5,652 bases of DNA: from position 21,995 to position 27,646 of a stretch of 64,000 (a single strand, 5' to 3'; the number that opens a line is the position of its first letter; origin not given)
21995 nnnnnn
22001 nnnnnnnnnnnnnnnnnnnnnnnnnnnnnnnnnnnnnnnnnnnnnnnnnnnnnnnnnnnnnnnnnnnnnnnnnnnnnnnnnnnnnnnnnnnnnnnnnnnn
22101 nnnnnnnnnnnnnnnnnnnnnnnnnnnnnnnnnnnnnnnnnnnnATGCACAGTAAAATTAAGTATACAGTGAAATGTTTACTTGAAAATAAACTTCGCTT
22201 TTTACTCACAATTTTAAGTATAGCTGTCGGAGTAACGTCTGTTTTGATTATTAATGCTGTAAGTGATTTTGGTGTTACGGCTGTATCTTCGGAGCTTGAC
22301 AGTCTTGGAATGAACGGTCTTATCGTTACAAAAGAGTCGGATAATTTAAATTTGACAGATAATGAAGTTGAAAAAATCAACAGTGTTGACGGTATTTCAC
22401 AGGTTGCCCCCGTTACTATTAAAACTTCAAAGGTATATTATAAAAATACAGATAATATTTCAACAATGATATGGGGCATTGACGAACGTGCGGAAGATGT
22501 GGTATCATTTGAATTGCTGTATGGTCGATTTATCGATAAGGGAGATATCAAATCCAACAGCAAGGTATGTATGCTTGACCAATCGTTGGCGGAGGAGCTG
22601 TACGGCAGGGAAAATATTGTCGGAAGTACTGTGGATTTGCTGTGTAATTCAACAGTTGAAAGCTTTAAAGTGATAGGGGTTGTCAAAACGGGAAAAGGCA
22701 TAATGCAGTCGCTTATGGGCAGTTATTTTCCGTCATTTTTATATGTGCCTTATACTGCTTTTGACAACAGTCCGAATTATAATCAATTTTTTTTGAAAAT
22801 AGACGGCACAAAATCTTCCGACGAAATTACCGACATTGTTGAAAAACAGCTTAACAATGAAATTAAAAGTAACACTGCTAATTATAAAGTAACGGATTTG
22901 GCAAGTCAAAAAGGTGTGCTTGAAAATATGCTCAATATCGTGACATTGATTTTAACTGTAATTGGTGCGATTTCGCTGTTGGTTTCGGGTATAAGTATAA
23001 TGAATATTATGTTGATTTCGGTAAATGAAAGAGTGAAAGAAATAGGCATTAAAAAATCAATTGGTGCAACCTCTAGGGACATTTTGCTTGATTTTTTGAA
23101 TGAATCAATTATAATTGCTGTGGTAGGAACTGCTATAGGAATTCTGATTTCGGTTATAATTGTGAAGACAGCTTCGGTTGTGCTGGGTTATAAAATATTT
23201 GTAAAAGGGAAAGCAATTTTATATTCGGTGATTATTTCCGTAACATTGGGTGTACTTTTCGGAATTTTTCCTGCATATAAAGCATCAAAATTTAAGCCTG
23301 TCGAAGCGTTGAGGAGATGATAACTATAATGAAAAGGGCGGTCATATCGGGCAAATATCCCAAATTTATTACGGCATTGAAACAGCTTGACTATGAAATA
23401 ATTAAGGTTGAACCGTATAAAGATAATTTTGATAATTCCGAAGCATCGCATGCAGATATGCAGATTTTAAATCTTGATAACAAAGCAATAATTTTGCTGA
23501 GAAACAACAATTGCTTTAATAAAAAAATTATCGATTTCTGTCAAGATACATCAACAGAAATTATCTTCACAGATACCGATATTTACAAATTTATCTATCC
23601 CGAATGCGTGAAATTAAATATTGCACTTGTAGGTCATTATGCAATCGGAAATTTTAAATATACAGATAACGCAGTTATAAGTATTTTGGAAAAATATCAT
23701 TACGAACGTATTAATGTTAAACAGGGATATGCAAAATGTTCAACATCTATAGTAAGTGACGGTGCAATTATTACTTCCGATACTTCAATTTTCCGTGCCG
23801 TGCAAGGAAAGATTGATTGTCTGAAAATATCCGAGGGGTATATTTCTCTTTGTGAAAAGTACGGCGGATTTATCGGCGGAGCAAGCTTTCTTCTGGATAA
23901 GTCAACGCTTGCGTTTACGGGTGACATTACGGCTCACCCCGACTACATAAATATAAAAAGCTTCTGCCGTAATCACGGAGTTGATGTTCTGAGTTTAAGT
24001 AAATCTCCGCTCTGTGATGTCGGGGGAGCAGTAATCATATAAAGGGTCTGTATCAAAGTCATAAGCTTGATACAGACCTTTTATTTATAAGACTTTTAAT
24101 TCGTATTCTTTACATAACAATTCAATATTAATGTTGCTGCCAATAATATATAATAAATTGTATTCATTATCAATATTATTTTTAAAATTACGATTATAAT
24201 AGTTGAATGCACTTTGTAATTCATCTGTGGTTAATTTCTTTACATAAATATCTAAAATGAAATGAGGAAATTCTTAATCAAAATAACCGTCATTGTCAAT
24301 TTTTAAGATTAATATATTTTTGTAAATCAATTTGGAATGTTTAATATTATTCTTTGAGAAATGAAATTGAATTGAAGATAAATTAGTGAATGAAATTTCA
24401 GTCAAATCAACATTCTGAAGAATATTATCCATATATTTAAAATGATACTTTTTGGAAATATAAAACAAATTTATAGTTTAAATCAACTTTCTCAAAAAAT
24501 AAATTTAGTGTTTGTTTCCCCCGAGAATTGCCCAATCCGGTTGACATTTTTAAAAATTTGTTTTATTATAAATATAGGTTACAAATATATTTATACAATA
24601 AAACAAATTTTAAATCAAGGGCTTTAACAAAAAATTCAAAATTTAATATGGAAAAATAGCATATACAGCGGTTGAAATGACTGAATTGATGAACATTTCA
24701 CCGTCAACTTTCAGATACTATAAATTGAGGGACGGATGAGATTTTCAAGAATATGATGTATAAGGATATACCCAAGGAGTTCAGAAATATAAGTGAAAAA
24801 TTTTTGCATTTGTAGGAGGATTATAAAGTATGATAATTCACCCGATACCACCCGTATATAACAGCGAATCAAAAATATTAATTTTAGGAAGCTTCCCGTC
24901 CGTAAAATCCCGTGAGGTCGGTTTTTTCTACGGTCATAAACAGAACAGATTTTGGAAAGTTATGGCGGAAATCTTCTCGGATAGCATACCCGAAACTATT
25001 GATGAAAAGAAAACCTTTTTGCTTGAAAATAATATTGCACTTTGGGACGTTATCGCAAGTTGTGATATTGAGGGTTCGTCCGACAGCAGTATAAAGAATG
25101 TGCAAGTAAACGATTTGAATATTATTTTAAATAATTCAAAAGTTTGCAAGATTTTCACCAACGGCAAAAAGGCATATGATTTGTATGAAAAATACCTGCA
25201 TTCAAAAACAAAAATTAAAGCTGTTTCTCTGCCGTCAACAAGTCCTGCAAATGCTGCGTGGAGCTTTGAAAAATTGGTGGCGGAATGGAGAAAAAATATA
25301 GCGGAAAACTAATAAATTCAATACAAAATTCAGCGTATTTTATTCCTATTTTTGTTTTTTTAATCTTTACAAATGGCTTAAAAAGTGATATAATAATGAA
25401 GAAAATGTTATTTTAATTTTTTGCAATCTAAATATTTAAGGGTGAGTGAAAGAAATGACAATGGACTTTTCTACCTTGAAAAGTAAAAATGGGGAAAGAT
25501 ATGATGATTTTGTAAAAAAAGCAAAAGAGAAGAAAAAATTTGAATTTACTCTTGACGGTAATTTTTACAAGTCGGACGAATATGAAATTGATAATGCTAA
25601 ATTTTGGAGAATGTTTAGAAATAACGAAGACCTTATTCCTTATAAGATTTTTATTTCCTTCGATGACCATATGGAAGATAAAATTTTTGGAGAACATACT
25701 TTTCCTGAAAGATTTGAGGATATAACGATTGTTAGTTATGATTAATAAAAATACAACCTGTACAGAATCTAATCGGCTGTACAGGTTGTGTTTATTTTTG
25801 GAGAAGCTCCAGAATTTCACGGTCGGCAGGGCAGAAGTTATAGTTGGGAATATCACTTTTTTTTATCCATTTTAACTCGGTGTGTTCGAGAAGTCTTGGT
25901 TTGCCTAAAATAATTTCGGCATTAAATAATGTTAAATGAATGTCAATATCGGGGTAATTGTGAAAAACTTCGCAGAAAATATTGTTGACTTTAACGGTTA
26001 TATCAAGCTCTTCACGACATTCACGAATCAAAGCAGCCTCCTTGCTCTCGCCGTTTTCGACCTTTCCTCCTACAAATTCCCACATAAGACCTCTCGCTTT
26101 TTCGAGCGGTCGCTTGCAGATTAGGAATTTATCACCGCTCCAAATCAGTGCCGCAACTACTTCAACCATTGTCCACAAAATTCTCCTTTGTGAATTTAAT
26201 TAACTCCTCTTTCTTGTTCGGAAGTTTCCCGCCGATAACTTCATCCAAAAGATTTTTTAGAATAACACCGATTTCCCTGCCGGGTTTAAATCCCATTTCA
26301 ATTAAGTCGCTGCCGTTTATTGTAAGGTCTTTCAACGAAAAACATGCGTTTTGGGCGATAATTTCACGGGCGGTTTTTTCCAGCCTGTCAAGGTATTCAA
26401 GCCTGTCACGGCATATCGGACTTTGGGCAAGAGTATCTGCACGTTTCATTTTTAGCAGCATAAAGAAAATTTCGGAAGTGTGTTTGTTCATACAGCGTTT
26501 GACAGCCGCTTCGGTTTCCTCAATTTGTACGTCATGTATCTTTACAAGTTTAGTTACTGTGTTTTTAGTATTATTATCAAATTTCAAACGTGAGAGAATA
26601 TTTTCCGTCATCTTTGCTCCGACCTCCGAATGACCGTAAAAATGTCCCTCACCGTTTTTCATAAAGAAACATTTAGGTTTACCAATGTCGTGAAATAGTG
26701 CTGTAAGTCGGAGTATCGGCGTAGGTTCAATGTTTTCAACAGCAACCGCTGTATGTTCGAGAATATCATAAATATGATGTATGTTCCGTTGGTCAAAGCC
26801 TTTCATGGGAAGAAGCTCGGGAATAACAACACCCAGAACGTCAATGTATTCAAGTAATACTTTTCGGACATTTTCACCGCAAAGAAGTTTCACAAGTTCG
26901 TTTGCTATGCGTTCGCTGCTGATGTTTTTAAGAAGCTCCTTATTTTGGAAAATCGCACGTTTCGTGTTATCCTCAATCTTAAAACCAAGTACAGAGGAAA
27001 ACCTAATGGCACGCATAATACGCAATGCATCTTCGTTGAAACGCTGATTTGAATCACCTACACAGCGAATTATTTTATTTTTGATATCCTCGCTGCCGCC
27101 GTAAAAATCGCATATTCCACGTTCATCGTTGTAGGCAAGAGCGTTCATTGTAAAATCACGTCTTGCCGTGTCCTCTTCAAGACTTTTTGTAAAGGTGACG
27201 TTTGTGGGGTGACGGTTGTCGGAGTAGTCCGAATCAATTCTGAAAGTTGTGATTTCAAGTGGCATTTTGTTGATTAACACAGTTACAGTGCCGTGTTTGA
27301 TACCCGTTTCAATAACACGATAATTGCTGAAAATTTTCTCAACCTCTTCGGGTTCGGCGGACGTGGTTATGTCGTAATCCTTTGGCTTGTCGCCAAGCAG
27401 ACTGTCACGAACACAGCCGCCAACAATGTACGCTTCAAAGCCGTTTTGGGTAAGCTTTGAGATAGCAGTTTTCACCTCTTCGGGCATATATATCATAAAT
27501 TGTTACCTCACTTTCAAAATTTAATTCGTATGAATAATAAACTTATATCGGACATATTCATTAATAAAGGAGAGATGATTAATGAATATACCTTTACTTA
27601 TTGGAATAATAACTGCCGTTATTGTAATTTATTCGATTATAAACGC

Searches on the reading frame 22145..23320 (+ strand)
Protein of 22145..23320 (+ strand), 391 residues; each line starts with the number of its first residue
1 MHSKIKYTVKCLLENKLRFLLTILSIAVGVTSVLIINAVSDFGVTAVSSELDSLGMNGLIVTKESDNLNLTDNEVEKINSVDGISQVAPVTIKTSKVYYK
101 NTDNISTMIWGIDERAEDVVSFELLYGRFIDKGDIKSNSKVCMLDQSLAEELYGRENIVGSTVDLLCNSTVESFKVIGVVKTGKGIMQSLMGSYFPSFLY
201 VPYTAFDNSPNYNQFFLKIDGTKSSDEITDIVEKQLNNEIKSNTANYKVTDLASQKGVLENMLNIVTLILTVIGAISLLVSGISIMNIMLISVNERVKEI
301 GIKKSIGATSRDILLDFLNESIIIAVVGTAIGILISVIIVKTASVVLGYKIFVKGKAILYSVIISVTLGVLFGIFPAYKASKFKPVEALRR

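Call 75: search_protein_families(library=pfam, proteins=[window:22145-23320:+], max_evalue=0.00001)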
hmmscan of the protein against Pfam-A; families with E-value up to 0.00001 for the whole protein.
window:22145-23320:+ (391 aa): 2 families
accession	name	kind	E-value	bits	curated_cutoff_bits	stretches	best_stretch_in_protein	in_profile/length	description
PF12704.14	MacB_PCD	-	3.8e-29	102.9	27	1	20-233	2-205/207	MacB-like periplasmic core domain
PF02687.27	FtsX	-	3.5e-19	69.4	25.5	1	272-385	2-120/120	FtsX-like permease C-terminal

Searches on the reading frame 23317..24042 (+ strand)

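Call 75: search_protein_families(library=pfam, proteins=[window:23317-24042:+], max_evalue=0.00001)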
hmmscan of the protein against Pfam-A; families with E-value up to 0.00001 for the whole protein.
window:23317-24042:+ (241 aa): 1 family
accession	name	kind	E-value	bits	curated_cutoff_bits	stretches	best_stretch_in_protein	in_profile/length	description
PF21778.2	DUF6873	-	1.5e-60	204.8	27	1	10-238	2-227/228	Family of unknown function (DUF6873)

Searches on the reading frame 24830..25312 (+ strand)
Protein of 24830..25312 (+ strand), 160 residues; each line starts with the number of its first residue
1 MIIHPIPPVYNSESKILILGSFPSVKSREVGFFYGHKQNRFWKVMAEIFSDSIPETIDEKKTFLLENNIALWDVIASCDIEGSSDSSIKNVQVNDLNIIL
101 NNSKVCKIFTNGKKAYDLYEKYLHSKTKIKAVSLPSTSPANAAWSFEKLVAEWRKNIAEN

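Call 75: search_protein_families(library=pfam, proteins=[window:24830-25312:+], max_evalue=0.00001)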
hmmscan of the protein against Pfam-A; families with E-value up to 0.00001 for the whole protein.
window:24830-25312:+ (160 aa): 1 family
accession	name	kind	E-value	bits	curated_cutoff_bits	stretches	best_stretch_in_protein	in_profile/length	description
PF03167.25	UDG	-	2.4e-11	44.3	24.3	1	7-146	1-127/141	Uracil DNA glycosylase superfamily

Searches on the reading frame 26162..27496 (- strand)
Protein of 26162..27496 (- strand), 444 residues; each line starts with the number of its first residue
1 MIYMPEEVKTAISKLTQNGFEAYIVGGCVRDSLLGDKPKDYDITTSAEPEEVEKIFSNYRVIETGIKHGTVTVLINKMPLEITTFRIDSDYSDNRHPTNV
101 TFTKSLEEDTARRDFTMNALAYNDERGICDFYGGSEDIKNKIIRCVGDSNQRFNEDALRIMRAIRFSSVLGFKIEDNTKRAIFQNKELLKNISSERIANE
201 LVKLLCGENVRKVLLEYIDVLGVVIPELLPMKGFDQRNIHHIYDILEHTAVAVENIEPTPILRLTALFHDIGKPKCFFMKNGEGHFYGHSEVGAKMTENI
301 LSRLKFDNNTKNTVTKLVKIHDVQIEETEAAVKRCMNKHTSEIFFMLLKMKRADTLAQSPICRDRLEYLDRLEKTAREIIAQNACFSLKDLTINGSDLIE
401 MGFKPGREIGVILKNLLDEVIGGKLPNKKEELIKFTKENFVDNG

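Call 75: search_protein_families(library=pfam, proteins=[window:26162-27496:-], max_evalue=0.00001)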
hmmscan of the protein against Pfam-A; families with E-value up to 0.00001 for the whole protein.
window:26162-27496:- (444 aa): 4 families
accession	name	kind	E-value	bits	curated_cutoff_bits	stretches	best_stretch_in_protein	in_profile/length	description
PF01743.26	PolyA_pol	-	5.1e-42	143.6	23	1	22-144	1-126/126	Poly A polymerase head domain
PF13735.12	tRNA_NucTran2_2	-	1.2e-15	58.2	27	1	296-435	23-148/149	tRNA nucleotidyltransferase domain 2 putative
PF12627.12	PolyA_pol_RNAbd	-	1.2e-13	51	22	1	171-228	1-60/64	Probable RNA and SrmB- binding site of polymerase A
PF01966.28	HD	-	1.8e-06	28.7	22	1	261-334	26-93/116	HD domain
